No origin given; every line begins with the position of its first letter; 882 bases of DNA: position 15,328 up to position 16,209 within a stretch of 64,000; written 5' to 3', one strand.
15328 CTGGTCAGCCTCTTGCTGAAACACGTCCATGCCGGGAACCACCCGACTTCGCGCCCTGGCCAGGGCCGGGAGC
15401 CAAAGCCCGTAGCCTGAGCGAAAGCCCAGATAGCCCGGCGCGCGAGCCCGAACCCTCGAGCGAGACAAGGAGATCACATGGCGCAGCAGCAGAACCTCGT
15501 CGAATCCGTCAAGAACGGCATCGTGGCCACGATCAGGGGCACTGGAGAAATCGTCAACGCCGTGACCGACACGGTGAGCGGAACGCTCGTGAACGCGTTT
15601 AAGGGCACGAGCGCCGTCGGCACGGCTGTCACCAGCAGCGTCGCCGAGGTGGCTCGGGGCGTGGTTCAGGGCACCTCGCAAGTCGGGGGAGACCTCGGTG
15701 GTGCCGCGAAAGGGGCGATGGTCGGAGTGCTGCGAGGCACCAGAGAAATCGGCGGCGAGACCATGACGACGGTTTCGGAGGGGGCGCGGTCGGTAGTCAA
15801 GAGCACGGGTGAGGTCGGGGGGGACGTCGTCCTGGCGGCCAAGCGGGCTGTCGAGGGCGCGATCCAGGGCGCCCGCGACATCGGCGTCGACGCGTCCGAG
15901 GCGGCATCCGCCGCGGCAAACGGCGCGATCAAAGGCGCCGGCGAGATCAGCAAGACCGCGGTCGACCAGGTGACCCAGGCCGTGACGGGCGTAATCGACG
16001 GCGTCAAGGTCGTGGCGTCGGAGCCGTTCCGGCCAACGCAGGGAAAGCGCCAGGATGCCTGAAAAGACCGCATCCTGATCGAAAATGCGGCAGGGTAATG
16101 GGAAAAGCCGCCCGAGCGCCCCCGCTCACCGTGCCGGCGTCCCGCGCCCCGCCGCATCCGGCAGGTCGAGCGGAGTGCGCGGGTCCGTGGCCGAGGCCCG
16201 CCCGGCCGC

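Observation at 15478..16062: Protein built almost entirely from eight tandem 22-residue repeats (consensus roughly x-x-x-x-V/A-x-x-x-A/V-x-G-x-V/I-x-G-T/A-x-E/D-I/V-G-G-D)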

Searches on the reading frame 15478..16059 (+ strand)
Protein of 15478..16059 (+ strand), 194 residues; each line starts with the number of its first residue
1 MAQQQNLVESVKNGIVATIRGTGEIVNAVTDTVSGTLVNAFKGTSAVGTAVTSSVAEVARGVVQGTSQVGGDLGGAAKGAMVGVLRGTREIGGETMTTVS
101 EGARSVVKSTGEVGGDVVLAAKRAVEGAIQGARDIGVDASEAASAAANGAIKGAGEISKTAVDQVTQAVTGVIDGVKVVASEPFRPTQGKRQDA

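Call 4: search_protein_families(library=pfam, proteins=[window:15478-16059:+], max_evalue=10)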
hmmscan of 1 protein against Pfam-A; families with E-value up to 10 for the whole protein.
window:15478-16059:+ (194 aa): 3 families
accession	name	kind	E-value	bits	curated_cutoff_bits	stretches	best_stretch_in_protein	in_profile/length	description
PF13324.12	GCIP_N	-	0.049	14.2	27.5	1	18-69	27-78/144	Grap2 and cyclin-D-interacting, N-terminal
PF11098.13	Chlorosome_CsmC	-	0.23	11.9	26.3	1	55-147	39-129/139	Chlorosome envelope protein C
PF09361.15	Phasin_2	-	0.35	11.5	24.9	0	139-179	10-50/100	Phasin protein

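Call 5: search_protein_families(library=ncbifam, proteins=[window:15478-16059:+], max_evalue=10)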
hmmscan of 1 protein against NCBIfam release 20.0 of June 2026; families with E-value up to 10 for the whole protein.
window:15478-16059:+ (194 aa): 3 families
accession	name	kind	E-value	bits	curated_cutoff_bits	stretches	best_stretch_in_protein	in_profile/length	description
NF047840.1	lipo_Ag473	exception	0.18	12.5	100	1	103-172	32-102/136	Ag473 family lipoprotein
NF052675.1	XAC1346_fam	equivalog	2.4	8.7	120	1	103-157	36-90/108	XAC1346 family secretion chaperone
NF012203.0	cmlB1_MFS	exception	6.9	5.7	900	1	124-171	306-352/407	chloramphenicol efflux MFS transporter CmlB1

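Call 7: search_solved_structures(query=window:15478-16059:+, max_evalue=10)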
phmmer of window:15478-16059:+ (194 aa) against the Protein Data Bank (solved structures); distinct sequences matched with E-value up to 10: 5.
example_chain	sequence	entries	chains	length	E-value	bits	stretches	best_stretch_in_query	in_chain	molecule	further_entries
5cwc_A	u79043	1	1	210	0.11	16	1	107-176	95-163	Designed helical repeat protein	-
5cwg_A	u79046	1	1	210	0.25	14.8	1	107-174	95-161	Designed helical repeat protein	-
1gpj_A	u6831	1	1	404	0.36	14.3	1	87-140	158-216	Glutamyl-tRNA reductase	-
6v8i_CF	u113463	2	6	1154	0.38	14.3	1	25-174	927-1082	Tape Measure Protein, gp57 | Tape measure protein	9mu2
4dib_A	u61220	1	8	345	1.1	12.7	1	125-179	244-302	Glyceraldehyde 3-phosphate dehydrogenase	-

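Call 10: find_homologous_proteins(query=window:15478-16059:+, max_evalue=0.001)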
Query window:15478-16059:+ (194 aa): 18 proteins with E <= 0.001 among 1580 candidates.
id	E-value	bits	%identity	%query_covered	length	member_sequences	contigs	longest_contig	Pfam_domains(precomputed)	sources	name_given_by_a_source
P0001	4.2e-45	172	57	95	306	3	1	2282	-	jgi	jgi:hypothetical protein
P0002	1.7e-26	111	61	58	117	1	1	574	-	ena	-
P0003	1.9e-25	108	53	74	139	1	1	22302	-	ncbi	-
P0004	3.0e-25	107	66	45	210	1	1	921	-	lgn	-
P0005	5.3e-24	103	59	55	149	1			-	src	-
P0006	1.8e-23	102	63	52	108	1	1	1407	-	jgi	-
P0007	2.4e-22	98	63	44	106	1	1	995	-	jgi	jgi:hypothetical protein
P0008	1.5e-20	92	36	90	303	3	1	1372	PF00072.31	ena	-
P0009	2.6e-19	88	38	88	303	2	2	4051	PF00072.31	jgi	jgi:CheY-like chemotaxis protein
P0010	2.7e-19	88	38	88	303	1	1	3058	PF00072.31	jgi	jgi:CheY-like chemotaxis protein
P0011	3.2e-19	88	64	38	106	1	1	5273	-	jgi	-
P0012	1.5e-18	86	68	35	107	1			-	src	-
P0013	8.0e-17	80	40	88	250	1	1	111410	-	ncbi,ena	-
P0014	2.4e-13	69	40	64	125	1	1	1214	-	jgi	jgi:hypothetical protein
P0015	1.0e-9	57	63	28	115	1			-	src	-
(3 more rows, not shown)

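Call 17: find_encoding_contigs(protein=P0013, flank=10000, max_places=3)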
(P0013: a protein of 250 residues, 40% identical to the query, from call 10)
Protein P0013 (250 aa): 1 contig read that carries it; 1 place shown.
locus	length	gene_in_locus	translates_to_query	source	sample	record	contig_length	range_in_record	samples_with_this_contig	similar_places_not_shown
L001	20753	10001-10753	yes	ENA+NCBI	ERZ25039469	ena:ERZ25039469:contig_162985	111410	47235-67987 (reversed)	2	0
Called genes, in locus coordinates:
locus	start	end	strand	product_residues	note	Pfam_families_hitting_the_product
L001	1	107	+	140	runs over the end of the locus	-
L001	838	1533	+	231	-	-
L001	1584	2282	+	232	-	-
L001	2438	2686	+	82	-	-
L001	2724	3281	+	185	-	PF19991:HMA_2 (weak)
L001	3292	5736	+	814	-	PF00122:E1-E2_ATPase, PF00702:Hydrolase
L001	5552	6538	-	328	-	-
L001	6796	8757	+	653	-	PF00702:Hydrolase, PF13246:Cation_ATPase, PF00689:Cation_ATPase_C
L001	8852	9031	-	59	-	-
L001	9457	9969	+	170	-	PF02773:S-AdoMet_synt_C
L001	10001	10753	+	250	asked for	-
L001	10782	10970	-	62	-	PF00441:Acyl-CoA_dh_1, PF08028:Acyl-CoA_dh_2 (weak)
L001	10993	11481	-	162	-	PF02770:Acyl-CoA_dh_M, PF00441:Acyl-CoA_dh_1, PF08028:Acyl-CoA_dh_2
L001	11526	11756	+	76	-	-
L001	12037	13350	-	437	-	PF13428:TPR_14 (faint), PF13414:TPR_11 (faint), PF14559:TPR_19 (faint), PF23914:TPR_CcmH_CycH (weak), PF13176:TPR_7 (faint), PF13432:TPR_16 (weak), PF00515:TPR_1 (weak), PF07719:TPR_2 (weak), +9 more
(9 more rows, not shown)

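Call 18: find_encoding_contigs(protein=P0003, flank=10000, max_places=3)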
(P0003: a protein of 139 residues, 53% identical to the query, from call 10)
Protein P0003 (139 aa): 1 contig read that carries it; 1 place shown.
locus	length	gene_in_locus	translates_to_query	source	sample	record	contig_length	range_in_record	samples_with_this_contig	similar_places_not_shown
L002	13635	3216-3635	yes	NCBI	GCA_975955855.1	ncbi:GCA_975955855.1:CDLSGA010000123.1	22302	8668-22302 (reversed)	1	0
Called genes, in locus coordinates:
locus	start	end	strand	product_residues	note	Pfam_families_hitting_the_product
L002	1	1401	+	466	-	?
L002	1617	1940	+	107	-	PF03992:ABM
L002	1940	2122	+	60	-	-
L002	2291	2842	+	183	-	-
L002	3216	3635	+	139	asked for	-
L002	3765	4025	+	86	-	PF04226:Transgly_assoc (weak)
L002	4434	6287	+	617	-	PF02310:B12-binding, PF04055:Radical_SAM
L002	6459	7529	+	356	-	PF00487:FA_desaturase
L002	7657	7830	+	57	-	-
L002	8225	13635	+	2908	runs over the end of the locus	PF10091:Glycoamylase, PF06165:GH94_b-supersand, PF17167:Glyco_hydro_94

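Call 25: find_related_loci(query=A2, collection=genome_contigs, flank=8000)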
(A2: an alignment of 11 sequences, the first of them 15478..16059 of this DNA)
Query A2 (194 aa) in genome_contigs; peptide patterns used: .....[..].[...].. (x = any residue, [..] = any of these).
450 stretches matched a pattern; 92 encode a relative of the query (tblastn E <= 1e-3); the best 80 are kept; 80 distinct loci.
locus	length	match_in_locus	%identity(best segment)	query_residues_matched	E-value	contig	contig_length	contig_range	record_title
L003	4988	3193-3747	62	1-185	3e-60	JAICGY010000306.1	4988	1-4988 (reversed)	MAG: Candidatus Methylomirabilota bacterium isolate CK_bin.35 k141_3396018_length_4988_cov_10.8721, whole genome shotgun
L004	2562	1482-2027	64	7-187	5e-60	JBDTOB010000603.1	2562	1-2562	MAG: Acidobacteriota bacterium isolate cluster3_bin.164 NODE_285266_length_2562_cov_11.696849, whole genome shotgun sequ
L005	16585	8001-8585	59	2-194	4e-58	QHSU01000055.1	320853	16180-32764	MAG: Candidatus Rokuibacteriota bacterium isolate AR23 14_1009_16_40cm_scaffold_1_curated, whole genome shotgun sequence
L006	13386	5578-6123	62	4-185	2e-57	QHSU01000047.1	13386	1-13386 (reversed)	MAG: Candidatus Rokuibacteriota bacterium isolate AR23 14_1009_16_40cm_scaffold_11079_curated, whole genome shotgun sequ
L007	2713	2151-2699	64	3-185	3e-56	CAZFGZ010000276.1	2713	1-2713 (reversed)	MAG TPA_asm: uncultured Dehalococcoidia bacterium isolate binchicken_co89_502 genome assembly, contig: NODE_87454_length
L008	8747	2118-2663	59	4-185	2e-55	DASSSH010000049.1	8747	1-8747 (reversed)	MAG TPA_asm: Candidatus Methylomirabilota bacterium isolate SMAG_U510 k141_1026846, whole genome shotgun sequence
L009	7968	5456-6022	58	3-191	1e-54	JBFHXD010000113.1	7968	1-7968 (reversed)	MAG: Candidatus Methylomirabilales bacterium isolate Mix_sand09.2021.07.Z.47 k141_1139059_length_7968_cov_10.5320, whole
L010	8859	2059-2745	47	1-185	4e-52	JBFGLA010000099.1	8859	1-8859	MAG: Burkholderiales bacterium isolate Mix_sand03.2021.01.D.70 k141_438863_length_8859_cov_12.4972, whole genome shotgun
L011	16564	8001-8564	58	3-190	1e-47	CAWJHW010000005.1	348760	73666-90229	MAG: uncultured candidate division NC10 bacterium isolate MFD03726.bin.1.177 genome assembly, contig: contig_18820, whol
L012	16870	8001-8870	58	6-185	1e-45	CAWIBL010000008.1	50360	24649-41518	MAG: uncultured Acidobacteriota bacterium isolate MFD01275.bin.2.18 genome assembly, contig: contig_35137, whole genome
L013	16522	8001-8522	55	2-175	4e-45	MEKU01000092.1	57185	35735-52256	MAG: Acidobacteria bacterium RIFCSPLOWO2_02_FULL_67_21 rifcsplowo2_02_scaffold_6213, whole genome shotgun sequence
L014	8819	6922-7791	58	7-186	6e-44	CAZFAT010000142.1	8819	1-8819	MAG TPA_asm: uncultured Solibacteraceae bacterium isolate binchicken_co31_429 genome assembly, contig: k141_1043165, who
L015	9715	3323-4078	52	1-194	5e-43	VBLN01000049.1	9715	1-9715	MAG: Deltaproteobacteria bacterium isolate DP_36 14_1009_16_40cm_scaffold_19066, whole genome shotgun sequence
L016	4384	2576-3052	52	3-161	8e-43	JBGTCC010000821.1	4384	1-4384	MAG: Thermodesulfobacteriota bacterium isolate JTS-RE110 k141_12487423, whole genome shotgun sequence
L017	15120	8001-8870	53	5-184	2e-42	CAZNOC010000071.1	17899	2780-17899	MAG TPA_asm: uncultured Bifidobacteriaceae bacterium isolate SRP072547_co1_68 genome assembly, contig: NODE_5037_length_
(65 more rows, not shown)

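Call 32: predict_structure(alignment_id=A2)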
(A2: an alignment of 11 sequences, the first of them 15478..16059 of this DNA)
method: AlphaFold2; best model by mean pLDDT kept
length: 194 residues; sequences in the alignment: 11
mean_pLDDT: 80.6   pTM: 0.77
mean pLDDT of the five models: 80.6, 80.3, 77.7, 76.6, 75.1
residues with pLDDT >= 90: 51; 70-90: 112; 50-70: 20; < 50: 11
segments of 3 or more residues with pLDDT < 50: 184-194
pLDDT, mean of each block of 10 residues (from residue 1): 68 79 77 81 62 81 85 88 86 79 90 90 93 89 91 90 90 85 45 37
secondary structure, 60 per line:
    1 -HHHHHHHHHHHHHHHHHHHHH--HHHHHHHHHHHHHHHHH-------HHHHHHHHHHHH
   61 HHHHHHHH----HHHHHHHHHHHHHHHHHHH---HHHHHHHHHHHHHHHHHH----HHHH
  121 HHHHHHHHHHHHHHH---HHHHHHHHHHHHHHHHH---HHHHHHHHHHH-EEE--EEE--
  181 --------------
elements in order: H2-22 H25-41 H49-68 H73-91 H95-112 H117-135 H139-155 H159-169 E171-173 E176-178

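Call 34: search_protein_representatives(alignment_id=A2)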
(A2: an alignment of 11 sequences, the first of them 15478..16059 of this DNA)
Query: 11 sequences, 213 profile positions. Proteins with E-value up to 0.001 (for the whole library): 1033; up to 1e-10: 521; up to 1e-30: 64. The best 150 are listed.
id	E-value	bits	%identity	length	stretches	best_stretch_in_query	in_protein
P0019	7.2e-67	241.6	-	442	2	55-186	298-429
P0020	4.1e-55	203.2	-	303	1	3-210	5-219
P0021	7.4e-54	199.1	-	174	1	14-186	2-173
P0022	3.8e-52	193.4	-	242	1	3-188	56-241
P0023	1.2e-51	191.8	-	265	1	7-186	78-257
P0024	1.2e-50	188.6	-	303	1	4-180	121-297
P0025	2.3e-50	187.6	-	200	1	4-185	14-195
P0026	1.6e-49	184.9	-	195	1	4-187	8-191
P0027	2.5e-48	181.0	-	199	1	3-187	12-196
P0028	2.1e-47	177.9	-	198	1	4-188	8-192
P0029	8.0e-47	176.1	-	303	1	3-206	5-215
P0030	1.8e-46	174.9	-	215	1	5-205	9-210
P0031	8.6e-46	172.7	-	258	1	4-181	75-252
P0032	4.2e-45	170.4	-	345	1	4-182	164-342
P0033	8.2e-45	169.5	-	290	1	13-152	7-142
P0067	8.0e-33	130.3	-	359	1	13-210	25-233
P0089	3.2e-30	121.8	-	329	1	27-210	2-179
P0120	2.9e-27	112.1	-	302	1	1-184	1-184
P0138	4.9e-25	104.9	-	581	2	7-155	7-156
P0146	2.0e-24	102.9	-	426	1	4-180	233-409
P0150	4.2e-24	101.8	-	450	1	1-207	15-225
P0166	5.1e-23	98.3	-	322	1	4-179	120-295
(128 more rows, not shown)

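Call 35: fold_search(model_id=the predicted structure, library=pdb)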
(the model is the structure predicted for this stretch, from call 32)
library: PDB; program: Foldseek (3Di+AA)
matches with E <= 10: 349; with E <= 0.001: 2
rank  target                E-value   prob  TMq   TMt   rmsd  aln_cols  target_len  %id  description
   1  5cwb                  2.1e-04  1.00  0.66  0.65   3.5       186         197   13  Crystal structure of de novo designed helical repeat protein DHR4 (released 2015-12-16)
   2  7mwr_B                1.0e-03  1.00  0.63  0.51   4.1       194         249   16  Structure of De Novo designed beta sheet heterodimer LHD101A53/B4 (released 2022-01-19)
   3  7udk_A                1.1e-03  1.00  0.50  0.55   5.3       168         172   17  Crystal structure of designed helical repeat protein RPB_LRP2_R4 bound to LRPx4 peptide (released 2023-03-22)
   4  8cwy_A                1.5e-03  1.00  0.41  0.20  14.5       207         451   14  Accurate computational design of genetically encoded 3D protein crystals (released 2023-11-01)
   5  6vfi_A                3.7e-03  1.00  0.67  0.66   3.3       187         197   16  De novo designed octahedral nanoparticle O43_dn18 (released 2020-08-12)
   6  8cws_A                4.5e-03  1.00  0.68  0.32   3.4       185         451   14  Accurate computational design of genetically encoded 3D protein crystals (released 2023-11-01)
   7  5cwd                  5.4e-03  1.00  0.51  0.56   5.0       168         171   14  Crystal structure of de novo designed helical repeat protein DHR7 (released 2015-12-16)
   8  8g9k_A                2.3e-02  1.00  0.44  0.44   6.9       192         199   10  Geometrically programmable nanomaterial construction using regularized protein building blocks (released 2024-03-13)
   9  8fiq_A                2.3e-02  1.00  0.42  0.46   7.4       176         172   19  Multi-state design of two-state switchable hinge proteins (released 2023-08-16)
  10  8g9k_B                3.4e-02  1.00  0.44  0.43   6.9       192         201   10  Geometrically programmable nanomaterial construction using regularized protein building blocks (released 2024-03-13)
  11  8g9j                  4.7e-02  0.97  0.39  0.38   8.5       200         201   12  Geometrically programmable nanomaterial construction using regularized protein building blocks (released 2024-03-13)
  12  8fin_B                4.9e-02  0.98  0.37  0.40   7.7       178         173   19  Multi-state design of two-state switchable hinge proteins (released 2023-08-16)
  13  9dze_A                1.1e-01  0.84  0.30  0.21  10.8       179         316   20  Computationally Designed Bifaceted Protein Nanomaterial pD5-14 (released 2024-10-30)
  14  8fin_A                2.8e-01  0.91  0.44  0.47   6.6       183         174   17  Multi-state design of two-state switchable hinge proteins (released 2023-08-16)
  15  8gaa_A                3.2e-01  0.30  0.24  0.24  12.8       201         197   12  C6HR1_4r: Extendable repeat protein hexamer (released 2023-08-30)
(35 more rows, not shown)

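Call 36: search_protein_families(library=pfam, proteins=[P0019, P0020, P0138, P0150, P0146, P0067, P0089, P0032, P0166, P0120], max_evalue=0.01)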
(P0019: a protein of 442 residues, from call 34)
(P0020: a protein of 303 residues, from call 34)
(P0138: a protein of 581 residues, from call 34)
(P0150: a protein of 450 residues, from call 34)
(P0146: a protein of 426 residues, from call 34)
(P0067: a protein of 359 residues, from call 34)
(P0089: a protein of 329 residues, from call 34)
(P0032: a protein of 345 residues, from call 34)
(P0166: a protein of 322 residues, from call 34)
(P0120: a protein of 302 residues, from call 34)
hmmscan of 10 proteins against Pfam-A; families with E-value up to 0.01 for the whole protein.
P0019 (442 aa): 2 families
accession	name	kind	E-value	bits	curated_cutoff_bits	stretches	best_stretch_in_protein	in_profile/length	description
PF00072.30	Response_reg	-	0.00071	20.2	30.2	1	6-112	3-110/111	Response regulator receiver domain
PF05957.18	DUF883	-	0.0092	16.3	25.4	0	336-376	7-47/53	DUF883 N-terminal domain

P0020 (303 aa): 2 families
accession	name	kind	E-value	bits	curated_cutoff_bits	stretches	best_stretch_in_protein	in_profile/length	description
PF00072.30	Response_reg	-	1.3e-07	32.2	30.2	1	193-298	6-111/111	Response regulator receiver domain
PF21332.3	AmiR_N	-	0.0093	16.4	27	0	188-293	3-103/111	AmiR, N-terminal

P0138 (581 aa): 1 family
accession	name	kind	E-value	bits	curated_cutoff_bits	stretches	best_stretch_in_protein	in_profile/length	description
PF03631.20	Virul_fac_BrkB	-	3.3e-35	122.4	33.7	1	310-562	6-258/259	Virulence factor BrkB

P0150 (450 aa): 1 family
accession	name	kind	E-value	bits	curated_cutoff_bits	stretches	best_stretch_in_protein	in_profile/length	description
PF00690.31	Cation_ATPase_N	-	2.3e-14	53.3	20.4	1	352-419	1-69/69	Cation transporter/ATPase, N-terminus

P0146 (426 aa): 1 family
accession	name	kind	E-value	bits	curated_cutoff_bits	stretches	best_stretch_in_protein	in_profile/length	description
PF19991.5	HMA_2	-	0.00034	21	30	0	107-147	111-152/154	Heavy metal associated domain 2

P0067 (359 aa): 1 family
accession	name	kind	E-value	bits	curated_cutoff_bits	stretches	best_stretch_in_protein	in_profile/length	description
PF09361.15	Phasin_2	-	0.0095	16.6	24.9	0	107-146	12-51/100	Phasin protein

P0089 (329 aa): 0 families

P0032 (345 aa): 0 families

P0166 (322 aa): 1 family
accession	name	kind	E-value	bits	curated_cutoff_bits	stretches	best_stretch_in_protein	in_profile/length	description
PF01442.23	Apolipoprotein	-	0.008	16.3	90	0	178-285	67-174/190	Apolipoprotein A1/A4/E domain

P0120 (302 aa): 1 family
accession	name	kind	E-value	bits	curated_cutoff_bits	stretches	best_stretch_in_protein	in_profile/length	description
PF00072.30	Response_reg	-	0.00034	21.2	30.2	1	240-295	57-111/111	Response regulator receiver domain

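Call 45: search_solved_structures(query=A2, max_evalue=1)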
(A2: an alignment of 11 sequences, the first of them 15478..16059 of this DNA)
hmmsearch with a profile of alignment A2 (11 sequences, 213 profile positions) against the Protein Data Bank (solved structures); distinct sequences matched with E-value up to 1: 2.
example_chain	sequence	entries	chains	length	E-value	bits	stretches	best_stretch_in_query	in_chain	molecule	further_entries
6bbk_A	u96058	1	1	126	0.56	13.1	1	14-86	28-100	Fimbrial protein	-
8v7p_A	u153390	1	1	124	0.82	12.6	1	14-86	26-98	Fimbrial protein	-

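Call 49: find_homologous_proteins(query=A3, max_evalue=0.00001)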
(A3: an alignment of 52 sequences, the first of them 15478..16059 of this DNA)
Query A3 (52 sequences) (194 aa, profile of the alignment): 14 proteins with E <= 0.00001 among 8000 candidates.
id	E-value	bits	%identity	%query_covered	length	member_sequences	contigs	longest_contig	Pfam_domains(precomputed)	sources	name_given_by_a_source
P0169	1.2e-65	239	49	93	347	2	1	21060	-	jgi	jgi:hypothetical protein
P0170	7.9e-63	230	50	91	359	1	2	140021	-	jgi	jgi:hypothetical protein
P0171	2.0e-61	225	49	91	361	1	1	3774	-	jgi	jgi:hypothetical protein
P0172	5.6e-58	214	61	91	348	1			-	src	-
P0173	1.1e-52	197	47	98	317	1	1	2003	-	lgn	-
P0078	1.6e-49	186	32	95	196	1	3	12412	-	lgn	-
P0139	4.6e-45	172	32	72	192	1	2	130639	-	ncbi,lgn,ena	-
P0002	3.4e-38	149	61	58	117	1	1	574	-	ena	-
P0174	5.3e-38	149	37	84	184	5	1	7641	-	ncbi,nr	ncbi:MAG: hypothetical protein KC994_06665 [Candidatus Omnitrophica bacterium]|nr:hypothetical prote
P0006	2.7e-37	146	63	52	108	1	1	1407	-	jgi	-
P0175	1.6e-31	128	37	63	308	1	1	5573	PF00072.31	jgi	jgi:CheY-like chemotaxis protein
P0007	4.6e-29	120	63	44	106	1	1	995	-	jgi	jgi:hypothetical protein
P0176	6.4e-17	80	58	34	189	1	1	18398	PF00072.31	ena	-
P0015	6.3e-8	51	63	28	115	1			-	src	-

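Call 50: find_encoding_contigs(protein=P0138, flank=5000, max_places=3)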
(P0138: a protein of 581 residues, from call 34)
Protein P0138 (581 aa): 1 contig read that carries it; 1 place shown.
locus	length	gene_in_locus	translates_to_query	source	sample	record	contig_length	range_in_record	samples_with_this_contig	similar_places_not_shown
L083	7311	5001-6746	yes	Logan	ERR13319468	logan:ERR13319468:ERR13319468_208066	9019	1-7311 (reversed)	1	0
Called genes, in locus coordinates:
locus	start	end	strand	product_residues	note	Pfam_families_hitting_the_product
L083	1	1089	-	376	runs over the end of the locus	PF02626:CT_A_B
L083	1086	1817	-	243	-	PF02682:CT_C_D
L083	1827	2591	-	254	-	PF03746:LamB_YcsF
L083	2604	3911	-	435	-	PF01979:Amidohydro_1, PF07969:Amidohydro_3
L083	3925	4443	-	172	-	PF03703:bPH_2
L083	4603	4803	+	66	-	-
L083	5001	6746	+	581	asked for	PF03631:Virul_fac_BrkB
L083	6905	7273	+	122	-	-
